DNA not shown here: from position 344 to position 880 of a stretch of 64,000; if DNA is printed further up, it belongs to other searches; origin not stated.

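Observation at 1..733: Repeat-containing toxin C-terminal domain plus immunity-like ORF just upstream of the eCIS: a candidate payload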

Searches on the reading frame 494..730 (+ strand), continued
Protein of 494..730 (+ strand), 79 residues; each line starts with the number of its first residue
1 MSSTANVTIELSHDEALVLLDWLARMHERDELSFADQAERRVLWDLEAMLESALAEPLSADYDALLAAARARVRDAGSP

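Call 53: fold_search(model_id=the predicted structure, library=pdb)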
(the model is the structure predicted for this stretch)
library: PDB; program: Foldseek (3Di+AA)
matches with E <= 10: 33; with E <= 0.001: 0
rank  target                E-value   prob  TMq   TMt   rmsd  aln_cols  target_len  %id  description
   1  8iue_4                3.1e+00  0.09  0.32  0.09  17.4        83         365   14  RNA polymerase III pre-initiation complex melting complex 1 (released 2023-05-24)
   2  5by1_A                4.3e+00  0.16  0.47  0.51   5.7        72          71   15  H18 Bat Influenza NS1 RNA Binding Domain (released 2015-08-19)
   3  6eri_BO               4.8e+00  0.11  0.39  0.42   5.5        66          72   17  Structure of the chloroplast ribosome with chl-RRF and hibernation-promoting factor (released 2018-04-18)
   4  8bd5_X                5.1e+00  0.10  0.39  0.37   7.0        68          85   16  Cas12k-sgRNA-dsDNA-S15-TniQ-TnsC transposon recruitment complex (released 2022-12-28)
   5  8gh6_A                5.4e+00  0.06  0.28  0.05  15.3        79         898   22  Bombyx mori R2 retrotransposon initiating target-primed reverse transcription (released 2023-04-05)
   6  1xeq_B                5.8e+00  0.11  0.35  0.33   4.5        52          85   19  Crystal tructure of RNA binding domain of influenza B virus non-structural protein (released 2005-09-20)
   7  7nhn_p                5.8e+00  0.09  0.39  0.37   9.0        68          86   16  VgaL, an antibiotic resistance ABCF, in complex with 70S ribosome from Listeria monocytogenes (released 2021-05-05)
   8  8buu_o                5.8e+00  0.08  0.37  0.34   7.3        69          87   17  ARE-ABCF VmlR2 bound to a 70S ribosome (released 2023-04-05)
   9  5v93_o                5.8e+00  0.08  0.36  0.34   9.3        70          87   20  Cryo-EM structure of the 70S ribosome from Mycobacterium tuberculosis bound with Capreomycin (released 2017-09-20)
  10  6vme_G                6.2e+00  0.03  0.24  0.25  11.0        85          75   16  Human ESCRT-I heterotetramer headpiece (released 2020-05-20)
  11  1dej_A                6.5e+00  0.06  0.18  0.06   8.0        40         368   22  CRYSTAL STRUCTURE OF A DICTYOSTELIUM/TETRAHYMENA CHIMERA ACTIN (MUTANT 646: Q228K/T229A/A230Y/A231K/S232E/E360H) IN CO (released 2000-03-01)
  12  5zeb_o                7.0e+00  0.08  0.38  0.36   9.7        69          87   20  M. Smegmatis P/P state 70S ribosome structure (released 2018-09-26)
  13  5uo8_A                7.4e+00  0.06  0.26  0.07  11.2        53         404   17  Structure of human endothelial nitric oxide synthase heme domain in complex with 3-[(2-aminoquinolin-7-yl)methoxy]-5-( (released 2017-05-03)
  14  7zvw_B                7.4e+00  0.06  0.20  0.06   8.0        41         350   27  NuA4 Histone Acetyltransferase Complex (released 2023-05-31)
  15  1w0b_MODEL_1_A        7.4e+00  0.05  0.27  0.22  11.7        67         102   24  Solution structure of the human alpha-hemoglobin stabilizing protein (AHSP) P30A mutant (released 2004-06-10)
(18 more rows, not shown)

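Call 58: search_protein_families(library=pfam, alignment_id=A2, max_evalue=0.001)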
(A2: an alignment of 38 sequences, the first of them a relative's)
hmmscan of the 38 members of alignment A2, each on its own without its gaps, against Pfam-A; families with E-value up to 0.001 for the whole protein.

A. member 1, P0086 (1928 aa): 0 families

B. families by the number of members that match (of 38 scanned): 14 families
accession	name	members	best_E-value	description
PF01442.23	Apolipoprotein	19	7.5e-12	Apolipoprotein A1/A4/E domain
PF13699.11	eCIS_core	5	3.6e-45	eCIS core domain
PF07591.16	PT-HINT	3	2.6e-13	Pretoxin HINT domain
PF18474.7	DUF5614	2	3.4e-10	Family of unknown function (DUF5614)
PF15535.12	Ntox37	2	8.5e-10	Bacterial toxin 37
PF15500.11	Ntox1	2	2.1e-09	Putative RNase-like toxin, toxin_1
PF13403.11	Hint_2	2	8.3e-07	Hint domain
PF15605.11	Ntox28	1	9.5e-39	Bacterial toxin 28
PF15541.11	Ntox4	1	1.4e-12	Bacterial toxin 4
PF14414.12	WHH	1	8.8e-11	A nuclease of the HNH/ENDO VII superfamily with conserved WHH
PF15646.12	Tox-REase-2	1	5.5e-10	Restriction endonuclease fold toxin 2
PF12639.13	Colicin-DNase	1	0.00037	DNase/tRNase domain of colicin-like bacteriocin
PF03497.21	Anthrax_toxA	1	0.00045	Anthrax toxin LF subunit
PF04513.17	Baculo_PEP_C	1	0.00079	Baculovirus polyhedron envelope protein, PEP, C terminus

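Call 62: search_protein_families(library=phrogs, proteins=[L001:5583-9995:+, L001:585-2885:+, window:494-730:+], max_evalue=0.01)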
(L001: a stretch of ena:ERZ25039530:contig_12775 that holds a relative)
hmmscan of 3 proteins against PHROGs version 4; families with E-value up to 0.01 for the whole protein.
L001:5583-9995:+ (1471 aa): 0 families

L001:585-2885:+ (767 aa): 0 families

window:494-730:+ (79 aa): 0 families

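Call 67: find_related_loci(query=A4, collection=genome_contigs, flank=10000)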
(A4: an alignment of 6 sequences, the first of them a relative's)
Query A4 (672 aa) in genome_contigs; peptide patterns used: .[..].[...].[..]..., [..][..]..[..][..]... (x = any residue, [..] = any of these).
599 stretches matched a pattern (row limit reached: there are more); 6 encode a relative of the query (tblastn E <= 1e-3); 6 distinct loci.
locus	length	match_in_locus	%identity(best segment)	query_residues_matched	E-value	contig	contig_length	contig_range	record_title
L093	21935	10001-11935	36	1-642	3e-83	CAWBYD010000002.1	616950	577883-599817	MAG: uncultured Solirubrobacteraceae bacterium isolate MFD05442.bin.2.155 genome assembly, contig: contig_15294, whole g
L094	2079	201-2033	38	1-612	2e-79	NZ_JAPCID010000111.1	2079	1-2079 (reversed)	Solirubrobacter deserti strain CPCC 204708 Scaffold107_1, whole genome shotgun sequence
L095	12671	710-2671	35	1-651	1e-72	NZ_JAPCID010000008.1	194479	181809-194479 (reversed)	Solirubrobacter deserti strain CPCC 204708 Scaffold7_1, whole genome shotgun sequence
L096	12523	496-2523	34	1-672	3e-66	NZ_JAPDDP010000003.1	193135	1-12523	Solirubrobacter phytolaccae strain KCTC 29190 Scaffold3_1, whole genome shotgun sequence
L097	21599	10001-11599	36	8-538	3e-59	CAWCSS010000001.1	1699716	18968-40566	MAG: uncultured Solirubrobacteraceae bacterium isolate MFD05442.bin.2.218 genome assembly, contig: contig_11847, whole g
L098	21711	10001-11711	38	1-567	2e-53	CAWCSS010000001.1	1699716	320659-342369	MAG: uncultured Solirubrobacteraceae bacterium isolate MFD05442.bin.2.218 genome assembly, contig: contig_11847, whole g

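Call 72: search_protein_families(library=pfam, proteins=[L093:4822-5568:+, L093:5127-7253:+, L093:7302-7565:+, L093:13390-14292:+, L093:16745-19624:+, L097:6168-6509:+, L097:6545-6817:+, L097:6832-7950:-, L097:12715-13473:+, L097:13518-14114:+], max_evalue=0.001)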
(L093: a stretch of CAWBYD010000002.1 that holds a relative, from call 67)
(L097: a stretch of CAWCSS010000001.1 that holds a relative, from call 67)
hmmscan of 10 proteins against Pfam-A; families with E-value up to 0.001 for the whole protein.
L093:4822-5568:+ (249 aa): 5 families
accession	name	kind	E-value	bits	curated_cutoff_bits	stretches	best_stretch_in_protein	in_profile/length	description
PF13561.12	adh_short_C2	-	4.1e-66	223.4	27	1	14-243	1-235/236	Enoyl-(Acyl carrier protein) reductase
PF00106.31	adh_short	-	3.7e-55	186.9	26.6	1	11-195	4-193/195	short chain dehydrogenase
PF08659.16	KR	-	3.4e-11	43.8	22.6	1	11-158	4-156/180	KR domain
PF01370.27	Epimerase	-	2.1e-08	34.3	20.9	1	11-134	2-119/240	NAD dependent epimerase/dehydratase family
PF23441.1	SDR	-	2.6e-07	30.8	27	1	55-242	65-254/258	SDR-like rossmann domain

L093:5127-7253:+ (709 aa): 2 families
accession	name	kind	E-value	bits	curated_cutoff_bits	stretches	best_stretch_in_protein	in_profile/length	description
PF00501.34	AMP-binding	-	3.7e-88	296.4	29.9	1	170-532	1-384/384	AMP-binding enzyme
PF13193.12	AMP-binding_C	-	1.6e-25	90.2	24.5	2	621-688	7-76/76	AMP-binding enzyme C-terminal domain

L093:7302-7565:+ (88 aa): 0 families

L093:13390-14292:+ (301 aa): 0 families

L093:16745-19624:+ (960 aa): 6 families
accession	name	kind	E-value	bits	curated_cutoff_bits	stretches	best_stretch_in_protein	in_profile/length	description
PF00990.26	GGDEF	-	1.6e-47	161.7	23.8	1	389-545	1-160/161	Diguanylate cyclase, GGDEF domain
PF00563.25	EAL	-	2.9e-44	151.7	31.3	1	587-798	12-236/236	EAL domain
PF00989.32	PAS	-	2e-10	41.1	22.6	1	264-375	2-113/113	PAS fold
PF08447.18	PAS_3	-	6.1e-07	30.1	25.6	1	290-359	6-75/89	PAS fold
PF08448.16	PAS_4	-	1.6e-05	25.6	23.1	1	271-379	3-109/110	PAS fold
PF01590.32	GAF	-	0.00021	22.3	22.4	0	880-948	62-130/133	GAF domain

L097:6168-6509:+ (114 aa): 0 families

L097:6545-6817:+ (91 aa): 1 family
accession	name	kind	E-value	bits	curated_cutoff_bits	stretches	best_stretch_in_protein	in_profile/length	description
PF02583.22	Trns_repr_metal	-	1.9e-29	102.3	22.8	1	10-84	2-76/78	Metal-sensitive transcriptional repressor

L097:6832-7950:- (372 aa): 1 family
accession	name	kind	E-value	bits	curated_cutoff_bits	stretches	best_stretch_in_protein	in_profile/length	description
PF00082.27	Peptidase_S8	-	2.8e-50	171.7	21.8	1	68-362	2-288/288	Subtilase family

L097:12715-13473:+ (253 aa): 1 family
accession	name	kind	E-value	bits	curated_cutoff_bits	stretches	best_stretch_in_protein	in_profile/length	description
PF13646.12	HEAT_2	-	0.00084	20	27.7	0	34-81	2-50/88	HEAT repeats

L097:13518-14114:+ (199 aa): 1 family
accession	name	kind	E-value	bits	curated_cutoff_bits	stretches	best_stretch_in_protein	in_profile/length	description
PF23125.1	Xre-MbcA-ParS_M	-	0.0004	20.5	27.8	1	99-136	12-50/51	Antitoxin Xre/MbcA/ParS-like, middle domain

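Call 83: find_encoding_contigs(protein=P0178, flank=10000, max_places=3)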
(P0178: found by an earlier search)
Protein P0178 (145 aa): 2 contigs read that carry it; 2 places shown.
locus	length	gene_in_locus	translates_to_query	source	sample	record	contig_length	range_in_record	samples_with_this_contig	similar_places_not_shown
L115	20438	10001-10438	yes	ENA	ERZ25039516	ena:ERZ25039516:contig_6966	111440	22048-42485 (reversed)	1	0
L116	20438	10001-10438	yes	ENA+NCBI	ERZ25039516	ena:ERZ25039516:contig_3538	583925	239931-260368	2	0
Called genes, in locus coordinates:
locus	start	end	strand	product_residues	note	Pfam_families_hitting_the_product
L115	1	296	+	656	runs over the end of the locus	PF22977:WHD, PF00004:AAA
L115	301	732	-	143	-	-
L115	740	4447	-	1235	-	-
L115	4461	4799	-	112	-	-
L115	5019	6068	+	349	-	PF11617:Cu-binding_MopE (weak)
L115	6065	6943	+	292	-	PF00691:OmpA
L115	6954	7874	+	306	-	PF14065:Pvc16_N, PF13620:CarboxypepD_reg (weak)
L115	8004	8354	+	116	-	-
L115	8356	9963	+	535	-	PF04984:Phage_sheath_1, PF17482:Phage_sheath_1C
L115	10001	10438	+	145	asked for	PF06841:Phage_T4_gp19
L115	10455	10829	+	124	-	-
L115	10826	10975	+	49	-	-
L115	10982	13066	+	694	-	-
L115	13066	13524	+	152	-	PF06841:Phage_T4_gp19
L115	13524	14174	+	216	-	PF19266:CIS_tube, PF01476:LysM (weak)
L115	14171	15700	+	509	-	PF05954:Phage_GPD, PF24032:YQBQ (faint), PF04717:Phage_base_V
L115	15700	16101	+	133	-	PF04965:GPW_gp25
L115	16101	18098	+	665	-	PF04865:Baseplate_J (faint)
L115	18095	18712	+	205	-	PF09684:Tail_P2_I (weak)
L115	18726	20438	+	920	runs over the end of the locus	PF03793:PASTA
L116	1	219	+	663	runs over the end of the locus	PF22977:WHD, PF00004:AAA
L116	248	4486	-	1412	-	PF01442:Apolipoprotein (weak)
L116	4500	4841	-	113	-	-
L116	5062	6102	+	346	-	PF11617:Cu-binding_MopE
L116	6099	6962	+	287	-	PF00691:OmpA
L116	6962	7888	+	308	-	PF14065:Pvc16_N, PF13620:CarboxypepD_reg (weak)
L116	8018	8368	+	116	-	-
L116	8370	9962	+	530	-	PF04984:Phage_sheath_1, PF17482:Phage_sheath_1C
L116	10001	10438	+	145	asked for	PF06841:Phage_T4_gp19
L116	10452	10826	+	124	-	-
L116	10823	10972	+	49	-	-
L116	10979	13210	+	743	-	-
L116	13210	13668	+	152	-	PF06841:Phage_T4_gp19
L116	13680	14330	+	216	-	PF19266:CIS_tube, PF01476:LysM (weak)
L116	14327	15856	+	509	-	PF05954:Phage_GPD, PF04717:Phage_base_V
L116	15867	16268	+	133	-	PF04965:GPW_gp25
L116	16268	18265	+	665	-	-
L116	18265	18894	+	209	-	PF09684:Tail_P2_I (weak)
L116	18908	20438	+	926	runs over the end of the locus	PF13240:Zn_Ribbon_1 (faint), PF03793:PASTA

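Call 85: search_protein_families(library=pfam, proteins=[L115:740-4444:-, L116:248-4483:-, L115:301-729:-, L115:4461-4796:-, L115:5019-6065:+], max_evalue=0.01)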
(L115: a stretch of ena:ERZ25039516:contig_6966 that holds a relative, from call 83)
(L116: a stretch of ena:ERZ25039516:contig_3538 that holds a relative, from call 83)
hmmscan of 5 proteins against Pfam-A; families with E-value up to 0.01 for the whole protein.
L115:740-4444:- (1234 aa): 2 families
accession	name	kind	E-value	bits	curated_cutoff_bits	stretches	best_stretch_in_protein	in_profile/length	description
PF01442.23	Apolipoprotein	-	2.7e-05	24.4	90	1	541-651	27-141/190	Apolipoprotein A1/A4/E domain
PF16752.10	TBCC_N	-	0.0044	17.7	27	0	591-653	18-80/115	Tubulin-specific chaperone C N-terminal domain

L116:248-4483:- (1411 aa): 1 family
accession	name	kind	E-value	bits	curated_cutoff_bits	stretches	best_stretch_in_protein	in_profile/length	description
PF01442.23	Apolipoprotein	-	8.4e-06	26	90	1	611-696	7-92/190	Apolipoprotein A1/A4/E domain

L115:301-729:- (142 aa): 0 families

L115:4461-4796:- (111 aa): 0 families

L115:5019-6065:+ (349 aa): 1 family
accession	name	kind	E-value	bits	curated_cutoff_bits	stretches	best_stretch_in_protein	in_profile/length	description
PF11617.13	Cu-binding_MopE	-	4.7e-07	30.4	27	1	199-224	1-25/30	Putative metal-binding motif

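Call 87: find_encoding_contigs(protein=P0173, flank=10000, max_places=3)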
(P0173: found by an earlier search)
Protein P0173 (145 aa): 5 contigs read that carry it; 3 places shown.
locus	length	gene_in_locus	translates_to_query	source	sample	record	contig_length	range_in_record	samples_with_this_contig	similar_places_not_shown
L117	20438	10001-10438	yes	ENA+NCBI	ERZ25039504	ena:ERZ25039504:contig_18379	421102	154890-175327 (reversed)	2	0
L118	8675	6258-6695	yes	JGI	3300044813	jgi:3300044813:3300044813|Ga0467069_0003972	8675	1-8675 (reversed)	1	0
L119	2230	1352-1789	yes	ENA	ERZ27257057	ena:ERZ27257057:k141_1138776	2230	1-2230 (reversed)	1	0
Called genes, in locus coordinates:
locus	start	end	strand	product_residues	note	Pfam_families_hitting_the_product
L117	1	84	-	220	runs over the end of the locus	PF14025:DUF4241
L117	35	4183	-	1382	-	PF01442:Apolipoprotein (weak)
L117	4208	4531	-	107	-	-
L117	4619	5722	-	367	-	-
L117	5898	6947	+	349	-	PF11617:Cu-binding_MopE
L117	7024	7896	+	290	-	PF14065:Pvc16_N, PF13620:CarboxypepD_reg (weak)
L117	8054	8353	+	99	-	-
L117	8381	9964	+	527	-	PF04984:Phage_sheath_1, PF17482:Phage_sheath_1C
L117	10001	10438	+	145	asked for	PF06841:Phage_T4_gp19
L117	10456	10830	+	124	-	-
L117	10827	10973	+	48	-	PF20546:DUF6760 (weak)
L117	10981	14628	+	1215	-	-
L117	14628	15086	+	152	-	PF06841:Phage_T4_gp19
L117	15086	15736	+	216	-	PF19266:CIS_tube, PF01476:LysM (weak)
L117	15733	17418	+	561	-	PF05954:Phage_GPD, PF04717:Phage_base_V, PF20093:DUF6484 (weak)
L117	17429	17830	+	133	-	PF04965:GPW_gp25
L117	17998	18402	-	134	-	-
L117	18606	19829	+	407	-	-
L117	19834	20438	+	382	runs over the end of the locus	PF09684:Tail_P2_I, PF24460:DUF7575 (weak)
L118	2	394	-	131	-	?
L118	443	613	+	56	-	-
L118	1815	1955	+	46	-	-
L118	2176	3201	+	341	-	PF11617:Cu-binding_MopE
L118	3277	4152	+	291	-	PF14065:Pvc16_N, PF13620:CarboxypepD_reg (weak)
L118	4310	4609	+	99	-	-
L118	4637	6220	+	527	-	PF04984:Phage_sheath_1, PF17482:Phage_sheath_1C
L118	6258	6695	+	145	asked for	PF06841:Phage_T4_gp19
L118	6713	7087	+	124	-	-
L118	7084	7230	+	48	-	PF20546:DUF6760 (weak)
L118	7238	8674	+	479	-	?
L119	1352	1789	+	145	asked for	PF06841:Phage_T4_gp19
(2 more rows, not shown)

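Call 96: search_solved_structures(query=A1, max_evalue=10)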
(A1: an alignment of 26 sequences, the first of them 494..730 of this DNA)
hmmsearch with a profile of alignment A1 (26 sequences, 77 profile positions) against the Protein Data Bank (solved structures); distinct sequences matched with E-value up to 10: 2.
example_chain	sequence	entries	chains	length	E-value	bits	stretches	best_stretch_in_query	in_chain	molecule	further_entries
2oeb_A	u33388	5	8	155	0.18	14.9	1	1-28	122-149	Hypothetical protein | CRISPR system Cmr subunit Cmr5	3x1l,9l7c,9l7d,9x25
9ijj_k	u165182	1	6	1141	1.5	11.9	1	25-48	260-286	Cilia- and flagella-associated protein 70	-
